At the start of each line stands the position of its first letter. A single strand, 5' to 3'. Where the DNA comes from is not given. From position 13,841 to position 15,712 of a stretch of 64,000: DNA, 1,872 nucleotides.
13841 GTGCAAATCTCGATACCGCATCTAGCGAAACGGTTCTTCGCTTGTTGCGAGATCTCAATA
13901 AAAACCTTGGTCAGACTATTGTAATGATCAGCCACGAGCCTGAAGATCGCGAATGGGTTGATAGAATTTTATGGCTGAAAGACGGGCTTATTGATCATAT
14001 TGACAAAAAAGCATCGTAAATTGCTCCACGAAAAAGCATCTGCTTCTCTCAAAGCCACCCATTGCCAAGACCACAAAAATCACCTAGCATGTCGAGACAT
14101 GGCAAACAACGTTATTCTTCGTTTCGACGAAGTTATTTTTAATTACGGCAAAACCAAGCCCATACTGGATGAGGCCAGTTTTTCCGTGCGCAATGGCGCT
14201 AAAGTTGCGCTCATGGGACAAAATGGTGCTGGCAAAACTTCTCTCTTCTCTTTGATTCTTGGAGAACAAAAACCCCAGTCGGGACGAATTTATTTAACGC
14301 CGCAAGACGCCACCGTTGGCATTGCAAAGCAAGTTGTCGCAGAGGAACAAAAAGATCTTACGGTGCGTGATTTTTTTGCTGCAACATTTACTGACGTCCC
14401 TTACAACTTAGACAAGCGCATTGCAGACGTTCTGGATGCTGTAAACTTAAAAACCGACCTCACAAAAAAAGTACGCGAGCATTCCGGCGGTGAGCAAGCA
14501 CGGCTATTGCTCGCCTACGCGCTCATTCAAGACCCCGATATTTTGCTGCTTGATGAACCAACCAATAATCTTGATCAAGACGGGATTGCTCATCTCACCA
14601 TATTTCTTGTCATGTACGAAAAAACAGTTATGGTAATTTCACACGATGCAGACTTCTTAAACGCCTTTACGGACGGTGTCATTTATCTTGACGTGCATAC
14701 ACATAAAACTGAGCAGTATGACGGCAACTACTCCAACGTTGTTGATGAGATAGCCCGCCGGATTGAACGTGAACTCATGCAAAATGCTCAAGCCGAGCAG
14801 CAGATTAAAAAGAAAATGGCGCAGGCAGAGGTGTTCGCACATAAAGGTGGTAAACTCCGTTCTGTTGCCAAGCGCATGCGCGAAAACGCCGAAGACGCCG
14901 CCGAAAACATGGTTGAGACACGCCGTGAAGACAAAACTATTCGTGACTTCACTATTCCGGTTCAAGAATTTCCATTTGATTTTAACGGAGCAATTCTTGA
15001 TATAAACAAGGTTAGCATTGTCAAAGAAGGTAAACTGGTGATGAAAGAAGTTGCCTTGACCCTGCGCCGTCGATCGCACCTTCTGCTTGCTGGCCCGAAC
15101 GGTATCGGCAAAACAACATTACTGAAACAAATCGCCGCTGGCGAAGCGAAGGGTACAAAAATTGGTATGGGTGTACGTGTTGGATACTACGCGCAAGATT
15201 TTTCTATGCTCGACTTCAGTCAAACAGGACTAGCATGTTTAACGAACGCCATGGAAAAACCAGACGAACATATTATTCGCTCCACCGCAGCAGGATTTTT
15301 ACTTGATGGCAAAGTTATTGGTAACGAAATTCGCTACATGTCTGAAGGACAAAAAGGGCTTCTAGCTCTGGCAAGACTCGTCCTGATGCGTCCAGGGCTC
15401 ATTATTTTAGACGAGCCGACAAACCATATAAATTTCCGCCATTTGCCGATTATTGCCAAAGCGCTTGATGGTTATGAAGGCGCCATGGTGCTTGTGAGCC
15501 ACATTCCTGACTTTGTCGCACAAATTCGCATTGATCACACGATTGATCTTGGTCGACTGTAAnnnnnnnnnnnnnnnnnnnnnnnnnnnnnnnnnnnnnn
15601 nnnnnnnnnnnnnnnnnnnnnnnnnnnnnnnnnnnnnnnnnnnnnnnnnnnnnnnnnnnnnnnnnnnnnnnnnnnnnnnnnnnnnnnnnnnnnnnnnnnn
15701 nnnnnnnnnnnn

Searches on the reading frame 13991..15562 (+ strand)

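Call 20: search_protein_families(library=pfam, proteins=[window:13991-15562:+], max_evalue=0.001)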
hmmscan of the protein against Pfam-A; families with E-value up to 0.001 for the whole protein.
window:13991-15562:+ (523 aa): 20 families
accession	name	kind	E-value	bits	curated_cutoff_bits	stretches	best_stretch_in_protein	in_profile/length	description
PF00005.33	ABC_tran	-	2.3e-44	151.8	25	2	59-192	1-137/137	ABC transporter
PF13304.12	AAA_21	-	7.4e-13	49.7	27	0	447-493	235-284/304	AAA domain, putative AbiEii toxin, Type IV TA system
PF13401.12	AAA_22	-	7.2e-07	30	27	0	360-475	4-92/130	AAA domain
PF20720.3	nSTAND3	-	1.4e-06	28.5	27.2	0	352-384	8-40/155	Novel STAND NTPase 3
PF03193.22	RsgA_GTPase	-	4.9e-06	26.9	30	0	348-384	94-129/174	RsgA GTPase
PF13555.12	AAA_29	-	5.3e-06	26.5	27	0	354-378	15-39/61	P-loop containing region of AAA domain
PF02463.25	SMC_N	-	9.2e-06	25.7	40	0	72-226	27-205/220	RecF/RecN/SMC N terminal domain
PF13191.12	AAA_16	-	3.3e-05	24.9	32.6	0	362-383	25-46/167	AAA ATPase domain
PF02367.23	TsaE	-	5.5e-05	23.6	26.6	0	350-384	10-44/128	Threonylcarbamoyl adenosine biosynthesis protein TsaE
PF12848.13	ABC_tran_Xtn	-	6.3e-05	23.4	25.9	1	234-297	2-65/85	ABC transporter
PF13476.12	AAA_23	-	6.9e-05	24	27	0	74-89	24-39/201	AAA domain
PF05729.18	NACHT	-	9.2e-05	22.8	26.7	0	364-390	3-29/167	NACHT domain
PF13481.12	AAA_25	-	0.00016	21.8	27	0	358-392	30-65/195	AAA domain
PF13479.12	AAA_24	-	0.0003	21.1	27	0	364-381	5-22/195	AAA domain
PF00004.35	AAA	-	0.00038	21.3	21.2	0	364-383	1-20/131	ATPase family associated with various cellular activities (AAA)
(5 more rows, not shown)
